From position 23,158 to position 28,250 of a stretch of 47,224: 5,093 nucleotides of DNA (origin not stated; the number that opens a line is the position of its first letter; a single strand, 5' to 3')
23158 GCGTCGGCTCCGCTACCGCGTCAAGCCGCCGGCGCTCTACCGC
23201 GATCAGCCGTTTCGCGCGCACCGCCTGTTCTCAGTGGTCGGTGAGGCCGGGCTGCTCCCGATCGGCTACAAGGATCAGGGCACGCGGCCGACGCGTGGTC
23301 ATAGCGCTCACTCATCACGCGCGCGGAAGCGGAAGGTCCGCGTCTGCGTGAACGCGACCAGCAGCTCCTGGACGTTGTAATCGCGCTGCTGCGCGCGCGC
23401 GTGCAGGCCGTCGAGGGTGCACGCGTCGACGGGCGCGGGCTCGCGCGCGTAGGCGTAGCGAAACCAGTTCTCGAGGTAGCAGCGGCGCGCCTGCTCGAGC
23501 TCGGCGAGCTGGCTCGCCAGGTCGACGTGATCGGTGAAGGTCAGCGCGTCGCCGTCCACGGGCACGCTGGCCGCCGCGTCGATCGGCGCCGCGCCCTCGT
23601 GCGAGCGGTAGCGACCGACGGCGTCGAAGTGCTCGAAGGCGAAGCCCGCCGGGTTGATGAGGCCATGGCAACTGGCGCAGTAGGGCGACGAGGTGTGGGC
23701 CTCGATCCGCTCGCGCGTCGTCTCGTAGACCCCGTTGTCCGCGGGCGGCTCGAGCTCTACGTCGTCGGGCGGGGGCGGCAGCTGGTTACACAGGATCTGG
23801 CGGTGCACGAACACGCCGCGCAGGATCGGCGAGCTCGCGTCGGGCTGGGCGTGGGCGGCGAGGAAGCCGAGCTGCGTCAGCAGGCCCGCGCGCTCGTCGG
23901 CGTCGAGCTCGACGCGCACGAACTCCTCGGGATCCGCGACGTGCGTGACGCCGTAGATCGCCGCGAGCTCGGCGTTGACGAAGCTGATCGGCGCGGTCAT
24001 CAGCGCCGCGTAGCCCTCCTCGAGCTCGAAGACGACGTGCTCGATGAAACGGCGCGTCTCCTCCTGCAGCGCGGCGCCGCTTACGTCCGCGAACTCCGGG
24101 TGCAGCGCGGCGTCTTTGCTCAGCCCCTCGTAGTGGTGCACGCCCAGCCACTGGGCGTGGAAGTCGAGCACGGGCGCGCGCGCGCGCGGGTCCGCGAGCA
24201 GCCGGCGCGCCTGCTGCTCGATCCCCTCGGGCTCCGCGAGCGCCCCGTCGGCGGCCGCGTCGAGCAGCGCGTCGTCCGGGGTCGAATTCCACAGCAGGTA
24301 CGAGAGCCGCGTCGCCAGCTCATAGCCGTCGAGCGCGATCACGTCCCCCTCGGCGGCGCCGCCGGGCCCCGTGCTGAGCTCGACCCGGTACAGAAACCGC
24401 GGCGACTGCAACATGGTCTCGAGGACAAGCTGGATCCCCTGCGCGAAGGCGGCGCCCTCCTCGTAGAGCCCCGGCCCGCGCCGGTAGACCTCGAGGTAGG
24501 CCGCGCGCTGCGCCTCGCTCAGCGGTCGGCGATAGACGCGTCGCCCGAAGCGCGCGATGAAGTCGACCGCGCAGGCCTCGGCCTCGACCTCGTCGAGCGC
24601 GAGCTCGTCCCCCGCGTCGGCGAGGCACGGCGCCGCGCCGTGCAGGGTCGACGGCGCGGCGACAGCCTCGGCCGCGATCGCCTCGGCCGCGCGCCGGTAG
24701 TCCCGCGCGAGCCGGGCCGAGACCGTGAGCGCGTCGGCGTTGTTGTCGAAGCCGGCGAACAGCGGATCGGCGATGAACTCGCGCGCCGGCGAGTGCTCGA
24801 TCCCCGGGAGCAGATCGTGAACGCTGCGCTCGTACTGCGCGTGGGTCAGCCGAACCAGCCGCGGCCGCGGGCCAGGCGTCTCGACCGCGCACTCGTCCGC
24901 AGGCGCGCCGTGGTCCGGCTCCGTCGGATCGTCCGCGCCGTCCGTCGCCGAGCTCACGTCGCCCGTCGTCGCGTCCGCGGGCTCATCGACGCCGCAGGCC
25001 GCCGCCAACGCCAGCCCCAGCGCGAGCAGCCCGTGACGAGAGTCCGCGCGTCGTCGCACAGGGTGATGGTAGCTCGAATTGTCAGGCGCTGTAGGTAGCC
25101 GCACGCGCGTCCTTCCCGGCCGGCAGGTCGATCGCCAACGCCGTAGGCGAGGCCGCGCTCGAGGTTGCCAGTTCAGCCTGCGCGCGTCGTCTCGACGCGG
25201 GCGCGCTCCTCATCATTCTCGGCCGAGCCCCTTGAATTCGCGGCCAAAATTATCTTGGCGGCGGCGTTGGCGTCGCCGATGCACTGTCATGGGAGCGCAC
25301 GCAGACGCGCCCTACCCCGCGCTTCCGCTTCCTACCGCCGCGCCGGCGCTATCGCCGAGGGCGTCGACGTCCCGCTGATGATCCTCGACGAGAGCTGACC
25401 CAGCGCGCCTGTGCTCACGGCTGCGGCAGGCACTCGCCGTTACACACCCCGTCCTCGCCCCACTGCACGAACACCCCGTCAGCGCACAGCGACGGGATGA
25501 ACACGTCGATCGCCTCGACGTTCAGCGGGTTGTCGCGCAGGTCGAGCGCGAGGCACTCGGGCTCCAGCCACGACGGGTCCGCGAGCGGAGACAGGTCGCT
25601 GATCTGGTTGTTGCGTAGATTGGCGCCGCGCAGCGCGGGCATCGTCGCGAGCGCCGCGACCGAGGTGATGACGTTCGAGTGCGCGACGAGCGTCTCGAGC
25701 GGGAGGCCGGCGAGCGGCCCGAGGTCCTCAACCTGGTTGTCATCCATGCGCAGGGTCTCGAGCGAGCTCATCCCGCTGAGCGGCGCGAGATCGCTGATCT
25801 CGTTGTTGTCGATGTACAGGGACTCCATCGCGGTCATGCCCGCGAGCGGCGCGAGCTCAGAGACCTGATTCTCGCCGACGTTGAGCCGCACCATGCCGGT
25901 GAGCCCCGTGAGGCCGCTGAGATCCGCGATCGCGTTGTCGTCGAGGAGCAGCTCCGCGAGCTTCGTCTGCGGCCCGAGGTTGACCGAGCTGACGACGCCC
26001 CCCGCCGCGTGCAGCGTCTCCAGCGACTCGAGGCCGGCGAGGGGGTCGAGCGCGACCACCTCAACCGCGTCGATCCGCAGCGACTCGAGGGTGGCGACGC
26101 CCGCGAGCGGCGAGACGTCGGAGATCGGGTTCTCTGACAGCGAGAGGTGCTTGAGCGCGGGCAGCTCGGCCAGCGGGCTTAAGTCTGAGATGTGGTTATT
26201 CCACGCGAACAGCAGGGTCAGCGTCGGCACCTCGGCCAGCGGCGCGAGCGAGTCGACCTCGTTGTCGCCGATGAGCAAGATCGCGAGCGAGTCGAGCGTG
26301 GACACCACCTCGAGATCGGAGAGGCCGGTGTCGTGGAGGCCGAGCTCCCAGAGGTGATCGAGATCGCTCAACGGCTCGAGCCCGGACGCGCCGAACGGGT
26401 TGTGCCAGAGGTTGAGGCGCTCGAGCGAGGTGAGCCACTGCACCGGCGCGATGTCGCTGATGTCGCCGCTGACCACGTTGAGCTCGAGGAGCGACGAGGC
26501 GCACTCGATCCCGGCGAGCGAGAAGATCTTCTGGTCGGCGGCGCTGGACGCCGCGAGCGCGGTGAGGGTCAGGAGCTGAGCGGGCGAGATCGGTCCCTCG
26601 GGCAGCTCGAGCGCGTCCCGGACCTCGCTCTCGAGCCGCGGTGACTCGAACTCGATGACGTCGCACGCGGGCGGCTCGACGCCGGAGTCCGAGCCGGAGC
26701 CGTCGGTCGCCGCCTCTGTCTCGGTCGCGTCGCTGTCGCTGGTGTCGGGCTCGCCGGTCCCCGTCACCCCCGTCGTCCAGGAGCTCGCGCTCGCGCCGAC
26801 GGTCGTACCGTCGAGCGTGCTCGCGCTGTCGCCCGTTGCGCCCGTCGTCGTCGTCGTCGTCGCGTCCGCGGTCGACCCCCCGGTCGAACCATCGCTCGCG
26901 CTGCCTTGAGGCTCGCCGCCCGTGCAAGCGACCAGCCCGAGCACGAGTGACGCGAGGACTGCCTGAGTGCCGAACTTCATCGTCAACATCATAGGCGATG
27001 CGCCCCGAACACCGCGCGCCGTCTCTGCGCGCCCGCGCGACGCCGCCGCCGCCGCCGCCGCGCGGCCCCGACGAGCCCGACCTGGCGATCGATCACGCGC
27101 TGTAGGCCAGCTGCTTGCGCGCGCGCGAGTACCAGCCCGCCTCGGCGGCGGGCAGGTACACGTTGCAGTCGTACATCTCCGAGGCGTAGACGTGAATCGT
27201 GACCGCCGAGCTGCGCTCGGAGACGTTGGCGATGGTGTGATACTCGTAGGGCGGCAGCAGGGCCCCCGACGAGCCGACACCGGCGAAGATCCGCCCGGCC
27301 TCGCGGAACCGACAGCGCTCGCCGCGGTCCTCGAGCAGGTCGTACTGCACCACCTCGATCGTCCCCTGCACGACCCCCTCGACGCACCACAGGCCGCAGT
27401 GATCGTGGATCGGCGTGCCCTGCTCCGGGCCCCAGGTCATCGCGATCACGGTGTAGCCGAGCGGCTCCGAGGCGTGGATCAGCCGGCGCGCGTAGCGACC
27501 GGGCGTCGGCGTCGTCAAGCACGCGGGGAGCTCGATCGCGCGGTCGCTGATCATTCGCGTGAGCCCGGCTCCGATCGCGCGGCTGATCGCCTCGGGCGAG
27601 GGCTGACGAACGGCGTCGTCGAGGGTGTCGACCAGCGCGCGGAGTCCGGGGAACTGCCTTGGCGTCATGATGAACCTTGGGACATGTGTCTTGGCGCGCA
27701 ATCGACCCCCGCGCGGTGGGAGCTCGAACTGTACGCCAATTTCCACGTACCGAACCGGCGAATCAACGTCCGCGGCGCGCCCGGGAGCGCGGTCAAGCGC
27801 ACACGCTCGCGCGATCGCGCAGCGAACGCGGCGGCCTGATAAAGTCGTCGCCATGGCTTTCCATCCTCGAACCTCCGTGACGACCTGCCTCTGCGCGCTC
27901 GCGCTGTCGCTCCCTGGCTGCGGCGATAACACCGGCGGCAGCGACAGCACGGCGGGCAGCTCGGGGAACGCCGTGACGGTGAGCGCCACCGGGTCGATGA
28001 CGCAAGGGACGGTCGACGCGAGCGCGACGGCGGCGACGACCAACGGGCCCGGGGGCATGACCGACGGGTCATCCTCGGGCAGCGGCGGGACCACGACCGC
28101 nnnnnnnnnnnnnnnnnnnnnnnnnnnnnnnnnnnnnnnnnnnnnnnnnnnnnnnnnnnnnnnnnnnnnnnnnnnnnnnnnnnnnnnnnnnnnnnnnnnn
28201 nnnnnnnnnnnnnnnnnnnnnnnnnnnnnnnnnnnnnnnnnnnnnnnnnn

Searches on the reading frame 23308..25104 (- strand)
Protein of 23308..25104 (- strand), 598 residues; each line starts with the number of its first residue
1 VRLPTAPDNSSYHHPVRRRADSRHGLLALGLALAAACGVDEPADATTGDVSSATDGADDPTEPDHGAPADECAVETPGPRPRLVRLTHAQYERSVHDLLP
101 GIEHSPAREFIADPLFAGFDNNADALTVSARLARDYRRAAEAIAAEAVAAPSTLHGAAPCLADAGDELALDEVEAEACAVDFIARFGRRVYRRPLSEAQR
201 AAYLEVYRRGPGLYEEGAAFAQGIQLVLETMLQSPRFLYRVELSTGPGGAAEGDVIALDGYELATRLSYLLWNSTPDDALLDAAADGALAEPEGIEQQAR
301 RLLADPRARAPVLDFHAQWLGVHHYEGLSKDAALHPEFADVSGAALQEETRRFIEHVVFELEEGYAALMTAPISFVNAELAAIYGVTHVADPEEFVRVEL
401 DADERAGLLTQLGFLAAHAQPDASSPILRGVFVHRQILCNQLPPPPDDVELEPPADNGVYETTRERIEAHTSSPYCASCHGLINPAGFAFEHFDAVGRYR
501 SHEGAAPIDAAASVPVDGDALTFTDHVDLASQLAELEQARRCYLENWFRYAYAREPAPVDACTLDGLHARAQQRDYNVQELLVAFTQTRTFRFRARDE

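Call 4: search_protein_families(library=pfam, proteins=[window:23308-25104:-], max_evalue=0.01)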
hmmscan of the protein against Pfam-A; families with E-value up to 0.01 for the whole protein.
window:23308-25104:- (598 aa): 5 families
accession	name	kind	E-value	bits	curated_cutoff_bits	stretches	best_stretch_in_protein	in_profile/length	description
PF07631.16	PSD4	-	2.6e-41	141.5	23.3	1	258-386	1-128/128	Protein of unknown function (DUF1592)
PF07627.16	PSCyt3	-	4.5e-33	113.9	27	1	405-503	1-98/98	Protein of unknown function (DUF1588)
PF07637.16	PSD5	-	4.2e-21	75.5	34.2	1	178-242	1-62/62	Protein of unknown function (DUF1595)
PF07626.16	PSD3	-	3e-18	66.5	23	1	85-149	2-65/65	Protein of unknown function (DUF1587)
PF07624.16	PSD2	-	1.1e-15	57.5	25.8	1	522-591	4-74/74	Protein of unknown function (DUF1585)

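Call 5: search_protein_families(library=ncbifam, proteins=[window:23308-25104:-], max_evalue=0.01)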
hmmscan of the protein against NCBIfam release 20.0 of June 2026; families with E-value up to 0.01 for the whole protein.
window:23308-25104:- (598 aa): 0 families

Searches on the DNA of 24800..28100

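Call 60: search_rna_families(source=window, start=24800, end=28100, threshold=evalue, max_evalue=1)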
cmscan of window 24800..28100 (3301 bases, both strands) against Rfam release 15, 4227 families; matches with E-value up to 1: 3.
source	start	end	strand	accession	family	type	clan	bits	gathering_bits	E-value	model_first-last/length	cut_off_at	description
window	27299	27376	+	RF01668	P10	Gene; sRNA;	-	20.5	37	0.089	1-72/72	no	Pseudomonas sRNA P10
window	26789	26858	+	RF01059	mir-598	Gene; miRNA;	-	20.4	69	0.78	1-80/80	no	mir-598 microRNA precursor family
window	27864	27956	-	RF02757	Erse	Gene; sRNA;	-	14.9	138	0.35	1-252/252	no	Erse small RNA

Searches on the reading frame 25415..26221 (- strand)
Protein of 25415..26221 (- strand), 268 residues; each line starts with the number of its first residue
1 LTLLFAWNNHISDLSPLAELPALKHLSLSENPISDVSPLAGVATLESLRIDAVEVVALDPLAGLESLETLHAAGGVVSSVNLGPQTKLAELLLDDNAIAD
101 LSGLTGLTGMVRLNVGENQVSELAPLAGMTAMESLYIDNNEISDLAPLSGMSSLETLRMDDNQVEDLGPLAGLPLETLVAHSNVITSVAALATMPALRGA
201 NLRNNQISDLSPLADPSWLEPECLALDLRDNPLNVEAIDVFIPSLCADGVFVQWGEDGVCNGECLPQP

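Call 64: find_related_loci(query=A2, collection=metagenome_contigs, flank=6000)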
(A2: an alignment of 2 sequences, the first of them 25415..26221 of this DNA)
Query A2 (268 aa) in metagenome_contigs; peptide patterns used: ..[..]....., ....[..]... (x = any residue, [..] = any of these).
600 stretches matched a pattern (row limit reached: there are more); 131 encode a relative of the query (tblastn E <= 1e-3); the best 80 are kept; 80 distinct loci.
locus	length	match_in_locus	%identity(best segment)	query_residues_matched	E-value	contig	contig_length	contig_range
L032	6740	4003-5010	43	1-234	9e-41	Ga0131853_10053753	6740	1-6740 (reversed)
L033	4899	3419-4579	33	1-254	2e-39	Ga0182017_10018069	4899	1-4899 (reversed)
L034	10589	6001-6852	39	1-234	6e-39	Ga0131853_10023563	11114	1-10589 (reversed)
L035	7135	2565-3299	40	1-254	3e-38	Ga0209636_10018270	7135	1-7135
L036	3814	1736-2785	35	1-258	6e-38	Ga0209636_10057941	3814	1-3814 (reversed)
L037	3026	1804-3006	41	1-220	1e-37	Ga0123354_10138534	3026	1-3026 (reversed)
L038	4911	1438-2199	38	1-238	8e-38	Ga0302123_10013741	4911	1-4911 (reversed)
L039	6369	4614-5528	41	8-235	1e-37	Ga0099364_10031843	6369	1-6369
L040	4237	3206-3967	38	1-238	8e-38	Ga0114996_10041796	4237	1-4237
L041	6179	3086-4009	37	4-260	9e-38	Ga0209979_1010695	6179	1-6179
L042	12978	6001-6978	37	1-233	2e-36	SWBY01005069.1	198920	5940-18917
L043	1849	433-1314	37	1-233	1e-36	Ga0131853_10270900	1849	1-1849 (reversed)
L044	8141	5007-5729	39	1-236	9e-36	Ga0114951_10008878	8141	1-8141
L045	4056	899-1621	39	1-236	8e-36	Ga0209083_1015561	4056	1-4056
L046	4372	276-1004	39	1-236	7e-36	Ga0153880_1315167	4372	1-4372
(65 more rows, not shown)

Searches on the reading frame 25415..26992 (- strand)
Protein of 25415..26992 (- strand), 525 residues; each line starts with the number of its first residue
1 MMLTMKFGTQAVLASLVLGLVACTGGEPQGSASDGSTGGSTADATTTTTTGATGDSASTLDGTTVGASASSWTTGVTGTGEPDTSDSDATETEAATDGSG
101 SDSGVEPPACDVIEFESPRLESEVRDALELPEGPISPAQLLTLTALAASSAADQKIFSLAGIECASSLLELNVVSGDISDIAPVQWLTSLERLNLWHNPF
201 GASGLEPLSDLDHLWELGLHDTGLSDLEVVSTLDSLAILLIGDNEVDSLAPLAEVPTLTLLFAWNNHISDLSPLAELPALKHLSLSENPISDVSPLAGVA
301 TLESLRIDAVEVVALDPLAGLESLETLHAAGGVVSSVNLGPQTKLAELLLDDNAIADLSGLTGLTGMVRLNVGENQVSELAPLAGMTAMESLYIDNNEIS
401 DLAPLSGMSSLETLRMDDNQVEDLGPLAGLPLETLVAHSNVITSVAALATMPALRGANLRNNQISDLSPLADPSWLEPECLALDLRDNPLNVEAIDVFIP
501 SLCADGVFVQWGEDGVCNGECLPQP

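Call 4: search_protein_families(library=pfam, proteins=[window:25415-26992:-], max_evalue=0.01)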
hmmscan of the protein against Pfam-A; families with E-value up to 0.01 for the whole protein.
window:25415-26992:- (525 aa): 9 families
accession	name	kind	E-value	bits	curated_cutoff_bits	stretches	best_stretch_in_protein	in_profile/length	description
PF12799.13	LRR_4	-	2.3e-37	126.6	27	4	256-297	1-43/44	Leucine Rich repeats (2 copies)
PF13855.12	LRR_8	-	1.6e-12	47.5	27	3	383-420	21-60/61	Leucine rich repeat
PF23952.1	LRR_EndoS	-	9.6e-09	35.9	27.9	1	347-426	27-99/116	Endo-beta-N-acetylglucosaminidase EndoS LRR domain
PF14580.12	LRR_9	-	1.6e-08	34.8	30.5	1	212-292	42-127/175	Leucine-rich repeat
PF00560.39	LRR_1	-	1.4e-06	27.7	20.6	0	189-209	1-21/23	Leucine Rich Repeat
PF23211.1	LRR_LRWD1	-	6.2e-05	23.2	28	0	227-297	35-105/190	Leucine-rich repeat and WD repeat-containing protein 1, LRR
PF13516.12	LRR_6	-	9e-05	22.7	23.4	0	188-209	3-24/24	Leucine Rich repeat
PF23598.1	LRR_14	-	0.00034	19.9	40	1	171-396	5-248/353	Leucine-rich repeat region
PF25019.1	LRR_R13L1-DRL21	-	0.0091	16.3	27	0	256-286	94-125/127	R13L1/DRL21 LRRs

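Call 5: search_protein_families(library=ncbifam, proteins=[window:25415-26992:-], max_evalue=0.01)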
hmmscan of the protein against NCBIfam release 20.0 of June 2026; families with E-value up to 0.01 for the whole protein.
window:25415-26992:- (525 aa): 6 families
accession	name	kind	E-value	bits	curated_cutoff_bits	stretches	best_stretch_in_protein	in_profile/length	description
NF033188.1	internalin_H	exception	1.6e-47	162.4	1050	3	342-476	119-254/548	InlH/InlC2 family class 1 internalin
NF033189.1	internalin_A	exception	6.6e-41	140.5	1600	2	279-472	186-380/799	class 1 internalin InlA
NF033190.2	inl_like_NEAT_1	exception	1.6e-37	129.2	1275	2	239-430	268-459/754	NEAT domain-containing leucine-rich repeat protein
NF047464.1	FibnectbindLIC11051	equivalog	1.9e-14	53.1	1000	2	189-400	444-663/685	LIC_11051 family fibronectin-binding protein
NF033186.1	internalin_K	exception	2.1e-06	26.5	1100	0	375-459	82-171/604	class 1 internalin InlK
NF033187.0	internalin_J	exception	0.0032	15.8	1700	0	345-424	95-172/846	class 1 internalin InlJ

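Call 20: find_homologous_proteins(query=window:25415-26992:-)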
Query window:25415-26992:- (525 aa): 3666 proteins with E <= 0.001 among 8000 candidates; the best 120 are listed.
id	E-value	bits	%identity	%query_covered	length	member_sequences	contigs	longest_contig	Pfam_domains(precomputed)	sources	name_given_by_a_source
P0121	5.8e-96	340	33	74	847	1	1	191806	PF23598.2,PF14580.13,PF00560.40,PF12799.14,PF13855.13,PF23211.1,PF23952.2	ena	-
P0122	1.0e-93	333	36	60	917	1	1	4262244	PF12044.15,PF23598.2,PF14580.13,PF25019.1,PF12799.14,PF13855.13,PF23211.1,PF23952.2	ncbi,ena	-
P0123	4.9e-93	331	36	75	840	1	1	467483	PF23598.2,PF13516.13,PF14580.13,PF00560.40,PF12799.14,PF13855.13,PF23211.1,PF23952.2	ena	-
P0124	6.1e-86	307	58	51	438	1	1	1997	PF14580.13,PF00560.40,PF12799.14,PF00512.32,PF13855.13,PF23211.1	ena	-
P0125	4.7e-85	304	33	64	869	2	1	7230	PF23598.2,PF13516.13,PF14580.13,PF00560.40,PF12799.14,PF13855.13,PF23211.1,PF00188.33,PF07833.17,PF23952.2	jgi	-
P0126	1.5e-79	286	36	79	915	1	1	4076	PF13516.13,PF07452.18,PF14580.13,PF12799.14,PF13855.13,PF23211.1,PF23952.2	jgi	jgi:internalin A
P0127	3.6e-77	278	38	76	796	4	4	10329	PF14580.13,PF00560.40,PF12799.14,PF07705.18,PF13855.13,PF23952.2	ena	-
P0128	4.7e-73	265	41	64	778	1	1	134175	PF23598.2,PF13516.13,PF14580.13,PF25019.1,PF00560.40,PF12799.14,PF13855.13,PF23211.1,PF23952.2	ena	-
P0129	1.4e-72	263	35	64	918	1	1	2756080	PF23598.2,PF14580.13,PF25019.1,PF00560.40,PF12799.14,PF13855.13,PF23211.1,PF23952.2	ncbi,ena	-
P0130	1.7e-70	256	32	78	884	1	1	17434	PF23598.2,PF14580.13,PF00404.25,PF12799.14,PF13855.13,PF23952.2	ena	-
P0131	1.5e-69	253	37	72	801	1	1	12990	PF14580.13,PF18998.7,PF12799.14,PF13855.13,PF23211.1,PF23952.2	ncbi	-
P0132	1.8e-69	253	36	66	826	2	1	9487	PF23598.2,PF14580.13,PF00560.40,PF12799.14,PF13855.13,PF23211.1,PF00041.28,PF23952.2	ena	-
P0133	4.2e-69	252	30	60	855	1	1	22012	PF23598.2,PF13516.13,PF14580.13,PF00560.40,PF12799.14,PF13860.13,PF13855.13,PF23211.1,PF23952.2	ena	-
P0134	1.1e-68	250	30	90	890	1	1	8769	PF23598.2,PF13516.13,PF00059.28,PF14580.13,PF25019.1,PF00560.40,PF18998.7,PF12799.14,PF13855.13,PF23211.1,PF23952.2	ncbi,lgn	-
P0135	1.4e-68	250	35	71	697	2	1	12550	PF13516.13,PF14580.13,PF00560.40,PF12799.14,PF13855.13,PF23211.1,PF23952.2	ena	-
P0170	3.1e-58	216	33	78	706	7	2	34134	PF01839.30,PF14580.13,PF13517.13,PF25019.1,PF12799.14,PF13855.13,PF23211.1,PF23952.2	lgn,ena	-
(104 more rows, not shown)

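Call 47: find_encoding_contigs(protein=P0124, flank=5000, max_places=3)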
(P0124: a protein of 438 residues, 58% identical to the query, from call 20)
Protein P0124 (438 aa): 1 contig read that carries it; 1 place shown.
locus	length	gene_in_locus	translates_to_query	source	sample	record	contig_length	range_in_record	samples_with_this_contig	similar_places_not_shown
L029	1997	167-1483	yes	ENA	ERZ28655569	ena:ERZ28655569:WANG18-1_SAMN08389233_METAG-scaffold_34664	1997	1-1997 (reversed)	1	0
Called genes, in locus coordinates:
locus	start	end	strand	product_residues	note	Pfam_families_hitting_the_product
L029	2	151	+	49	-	?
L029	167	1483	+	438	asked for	PF00512:HisKA, PF23211:LRR_LRWD1 (faint), PF14580:LRR_9 (faint), PF00560:LRR_1 (faint), PF12799:LRR_4 (weak), PF13855:LRR_8 (faint), PF12799:LRR_4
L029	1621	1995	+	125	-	?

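Call 48: find_encoding_contigs(protein=P0170, flank=6000, max_places=2)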
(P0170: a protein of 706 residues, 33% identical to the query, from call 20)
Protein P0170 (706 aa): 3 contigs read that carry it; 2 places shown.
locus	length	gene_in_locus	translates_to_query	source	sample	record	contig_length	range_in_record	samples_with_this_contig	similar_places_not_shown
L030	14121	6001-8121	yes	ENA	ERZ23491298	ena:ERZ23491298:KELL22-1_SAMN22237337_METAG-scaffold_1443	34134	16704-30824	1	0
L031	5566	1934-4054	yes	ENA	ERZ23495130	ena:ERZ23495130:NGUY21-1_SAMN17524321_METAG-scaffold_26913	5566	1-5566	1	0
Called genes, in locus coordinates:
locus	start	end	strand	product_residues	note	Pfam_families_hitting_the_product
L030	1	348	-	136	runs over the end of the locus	PF01850:PIN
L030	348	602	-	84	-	PF02604:PhdYeFM_antitox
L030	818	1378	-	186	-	PF00474:SSF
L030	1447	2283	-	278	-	PF00474:SSF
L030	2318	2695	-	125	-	PF00903:Glyoxalase (weak)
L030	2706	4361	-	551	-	PF02776:TPP_enzyme_N, PF00205:TPP_enzyme_M, PF02775:TPP_enzyme_C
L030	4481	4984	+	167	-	PF06094:GGACT, PF13772:AIG2_2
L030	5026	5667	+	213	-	-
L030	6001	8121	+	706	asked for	PF01839:FG-GAP (faint), PF13517:FG-GAP_3, PF23952:LRR_EndoS (faint), PF14580:LRR_9 (faint), PF23211:LRR_LRWD1 (faint), PF12799:LRR_4 (weak), PF13855:LRR_8 (weak), PF12799:LRR_4 (weak), +1 more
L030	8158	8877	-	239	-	-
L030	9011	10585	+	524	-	PF01293:PEPCK_ATP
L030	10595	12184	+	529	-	PF04262:Glu_cys_ligase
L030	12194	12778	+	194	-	PF04336:ACP_PD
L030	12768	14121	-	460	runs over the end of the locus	PF01435:Peptidase_M48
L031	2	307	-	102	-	?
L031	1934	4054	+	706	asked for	PF01839:FG-GAP (faint), PF13517:FG-GAP_3, PF23952:LRR_EndoS (faint), PF14580:LRR_9 (faint), PF23211:LRR_LRWD1 (faint), PF12799:LRR_4 (weak), PF13855:LRR_8 (weak), PF12799:LRR_4 (weak), +1 more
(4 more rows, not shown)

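Call 62: find_related_loci(query=window:25415-26992:-, collection=metagenome_contigs, flank=5000)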
Query window:25415-26992:- (525 aa) in metagenome_contigs; peptide patterns used: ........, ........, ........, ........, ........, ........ (x = any residue, [..] = any of these).
50 stretches matched a pattern, but none encodes a relative of the query by tblastn (E <= 1e-3).
